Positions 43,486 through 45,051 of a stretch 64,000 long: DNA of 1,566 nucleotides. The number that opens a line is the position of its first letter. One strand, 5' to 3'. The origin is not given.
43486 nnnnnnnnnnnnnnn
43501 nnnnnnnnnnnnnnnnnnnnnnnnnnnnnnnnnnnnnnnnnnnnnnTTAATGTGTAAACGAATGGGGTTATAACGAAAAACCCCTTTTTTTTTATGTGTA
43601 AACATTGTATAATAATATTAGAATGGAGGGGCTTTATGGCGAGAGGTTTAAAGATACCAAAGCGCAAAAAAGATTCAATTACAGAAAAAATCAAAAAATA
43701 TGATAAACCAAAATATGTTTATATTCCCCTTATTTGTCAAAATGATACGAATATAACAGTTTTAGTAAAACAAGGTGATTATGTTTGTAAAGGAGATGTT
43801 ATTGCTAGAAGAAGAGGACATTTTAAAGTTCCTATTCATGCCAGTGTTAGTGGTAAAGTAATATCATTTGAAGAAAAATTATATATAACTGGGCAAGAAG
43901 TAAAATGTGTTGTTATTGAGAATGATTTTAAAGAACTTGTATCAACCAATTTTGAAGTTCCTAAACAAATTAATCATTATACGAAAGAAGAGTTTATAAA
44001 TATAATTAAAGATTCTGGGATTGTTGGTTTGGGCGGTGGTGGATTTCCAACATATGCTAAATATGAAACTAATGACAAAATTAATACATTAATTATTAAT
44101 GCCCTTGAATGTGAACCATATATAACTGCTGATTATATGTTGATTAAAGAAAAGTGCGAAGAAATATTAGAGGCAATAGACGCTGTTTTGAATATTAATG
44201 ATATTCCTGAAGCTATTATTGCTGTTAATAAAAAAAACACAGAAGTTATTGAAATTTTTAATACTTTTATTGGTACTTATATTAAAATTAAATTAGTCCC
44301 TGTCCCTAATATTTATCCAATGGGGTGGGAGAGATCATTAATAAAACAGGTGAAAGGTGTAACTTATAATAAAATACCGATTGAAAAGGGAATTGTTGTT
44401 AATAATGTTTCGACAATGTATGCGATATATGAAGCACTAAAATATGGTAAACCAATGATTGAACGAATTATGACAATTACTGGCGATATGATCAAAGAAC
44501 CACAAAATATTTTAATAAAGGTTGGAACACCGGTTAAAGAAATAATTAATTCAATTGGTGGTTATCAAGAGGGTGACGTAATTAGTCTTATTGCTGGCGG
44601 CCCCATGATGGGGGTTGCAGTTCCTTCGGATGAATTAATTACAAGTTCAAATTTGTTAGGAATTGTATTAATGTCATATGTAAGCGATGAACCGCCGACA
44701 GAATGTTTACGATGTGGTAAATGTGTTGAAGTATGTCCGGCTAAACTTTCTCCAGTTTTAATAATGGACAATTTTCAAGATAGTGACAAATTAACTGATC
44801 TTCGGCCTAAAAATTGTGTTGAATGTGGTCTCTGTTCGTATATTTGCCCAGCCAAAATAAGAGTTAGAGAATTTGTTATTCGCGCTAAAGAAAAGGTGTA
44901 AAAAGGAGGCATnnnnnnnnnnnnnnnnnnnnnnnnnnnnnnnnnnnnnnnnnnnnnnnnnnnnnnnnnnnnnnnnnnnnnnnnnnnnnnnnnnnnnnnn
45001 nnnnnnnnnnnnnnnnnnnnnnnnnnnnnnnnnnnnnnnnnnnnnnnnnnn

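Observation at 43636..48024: Rnf operon with a fused RnfD-RnfG and an RnfB reduced to its N-terminal domain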

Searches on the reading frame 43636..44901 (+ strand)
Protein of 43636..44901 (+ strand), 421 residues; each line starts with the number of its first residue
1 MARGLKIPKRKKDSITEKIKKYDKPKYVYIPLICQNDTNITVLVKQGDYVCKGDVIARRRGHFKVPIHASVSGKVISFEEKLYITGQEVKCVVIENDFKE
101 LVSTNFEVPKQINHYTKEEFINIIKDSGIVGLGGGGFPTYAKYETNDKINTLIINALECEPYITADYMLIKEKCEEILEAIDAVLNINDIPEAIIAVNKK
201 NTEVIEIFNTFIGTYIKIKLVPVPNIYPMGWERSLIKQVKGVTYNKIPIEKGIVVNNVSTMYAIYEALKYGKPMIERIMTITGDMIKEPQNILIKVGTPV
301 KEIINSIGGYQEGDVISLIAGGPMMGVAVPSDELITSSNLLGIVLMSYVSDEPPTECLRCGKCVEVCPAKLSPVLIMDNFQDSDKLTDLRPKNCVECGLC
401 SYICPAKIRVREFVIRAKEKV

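Call 3: search_protein_families(library=pfam, proteins=[window:43636-44901:+], max_evalue=0.01)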
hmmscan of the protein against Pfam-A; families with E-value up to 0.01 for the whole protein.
window:43636-44901:+ (421 aa): 18 families
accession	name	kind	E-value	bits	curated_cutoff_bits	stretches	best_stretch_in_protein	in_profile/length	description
PF01512.22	Complex1_51K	-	5.8e-38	130.6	31.2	1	124-266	1-150/150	Nuo51 FMN-binding domain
PF13375.12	RnfC_N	-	2.8e-22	79.1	25.6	1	3-98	5-100/101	RnfC Barrel sandwich hybrid domain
PF12838.12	Fer4_7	-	1.2e-08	35.7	27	1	357-408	2-52/52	4Fe-4S dicluster domain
PF10531.15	SLBB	-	1.9e-08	34.4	27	1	279-328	2-55/55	SLBB domain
PF13183.11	Fer4_8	-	2.8e-08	34.6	27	1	350-370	47-67/68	4Fe-4S dicluster domain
PF14697.11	Fer4_21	-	1.1e-06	29.1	35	1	355-406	6-53/59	4Fe-4S dicluster domain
PF13237.11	Fer4_10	-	1.4e-06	28.5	25.5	1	354-405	6-53/53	4Fe-4S dicluster domain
PF13187.11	Fer4_9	-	2.1e-06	28.1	27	2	357-407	2-50/52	4Fe-4S dicluster domain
PF00037.32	Fer4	-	5.1e-06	26.5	21.1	0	354-369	5-20/24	4Fe-4S binding domain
PF12797.12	Fer4_2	-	4e-05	23.7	24.5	0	392-406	8-22/22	4Fe-4S binding domain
PF13534.11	Fer4_17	-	0.00014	22.8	22.2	1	356-408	1-60/61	4Fe-4S dicluster domain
PF12837.12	Fer4_6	-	0.00019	21.6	25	0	357-369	9-21/24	4Fe-4S binding domain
PF12798.12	Fer4_3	-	0.00029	21.9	27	0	357-368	1-12/15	4Fe-4S binding domain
PF13533.13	Biotin_lipoyl_2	-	0.00056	20.1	29.8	1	41-58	13-30/32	Biotin-lipoyl like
PF12800.12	Fer4_4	-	0.00062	20.4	24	0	354-369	1-16/17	4Fe-4S binding domain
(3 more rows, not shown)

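Call 4: search_protein_families(library=ncbifam, proteins=[window:43636-44901:+], max_evalue=0.01)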
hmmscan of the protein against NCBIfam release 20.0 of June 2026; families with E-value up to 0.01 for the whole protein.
window:43636-44901:+ (421 aa): 43 families (the best 25 are shown)
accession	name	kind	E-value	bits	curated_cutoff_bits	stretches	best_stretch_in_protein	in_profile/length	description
TIGR01945.1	rnfC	subfamily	3.8e-108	361.8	245.95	1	3-420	6-430/435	RnfABCDGE type electron transport complex subunit C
NF003454.1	PRK05035.1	equivalog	8.1e-103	344.8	345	1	4-419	9-433/556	electron transport complex subunit RsxC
NF041837.1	rnfC_Methano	equivalog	3.5e-56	190.9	650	2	242-420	245-425/438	Rnf electron transport complex subunit RnfC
TIGR04481.1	PR_assoc_PrdC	equivalog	6.4e-53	180.1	490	1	41-360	14-320/425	proline reductase-associated electron transfer protein PrdC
NF003761.0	PRK05352.1-4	equivalog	6.4e-20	71.3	450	1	4-335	10-318/449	Na(+)-translocating NADH-quinone reductase subunit A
TIGR01959.1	nuoF_fam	equivalog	9e-12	44.1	558.65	1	108-181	26-103/410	NADH-quinone oxidoreductase subunit NuoF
TIGR01936.1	nqrA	equivalog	2.5e-11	43.1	321.05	1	15-329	16-308/446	NADH:ubiquinone reductase (Na(+)-transporting) subunit A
NF003759.0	PRK05352.1-2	equivalog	1.5e-10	40.4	505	1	16-316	17-300/447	Na(+)-translocating NADH-quinone reductase subunit A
NF010120.0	PRK13596.1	equivalog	4e-07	28.9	389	1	108-181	31-109/433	NADH-quinone oxidoreductase subunit NuoF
NF040864.1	HgcB_ferredoxin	equivalog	4.9e-07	29.5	99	1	355-410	14-63/93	mercury methylation ferredoxin HgcB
NF042909.1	FMH_DH_FwdF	exception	5.8e-06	25.6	375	1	356-407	16-70/336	tungsten-dependent formylmethanofuran dehydrogenase subunit FwdF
NF045874.1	Vhu_polyferre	exception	1.3e-05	24.2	600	1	355-407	196-241/381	F420-non-reducing hydrogenase associated-polyferredoxin VhuB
TIGR03315.1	Se_ygfK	equivalog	1.5e-05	22.7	835.3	1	355-406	881-935/1012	putative selenate reductase subunit YgfK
NF040829.1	sulfhyd_ShyB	equivalog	1.9e-05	23.9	690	0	347-383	296-332/334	NAD(P)-dependent hydrogenase/sulfhydrogenase 2 subunit beta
TIGR01971.1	NuoI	subfamily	2.8e-05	23.7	113.05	1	327-407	16-96/121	NADH-quinone oxidoreductase, chain I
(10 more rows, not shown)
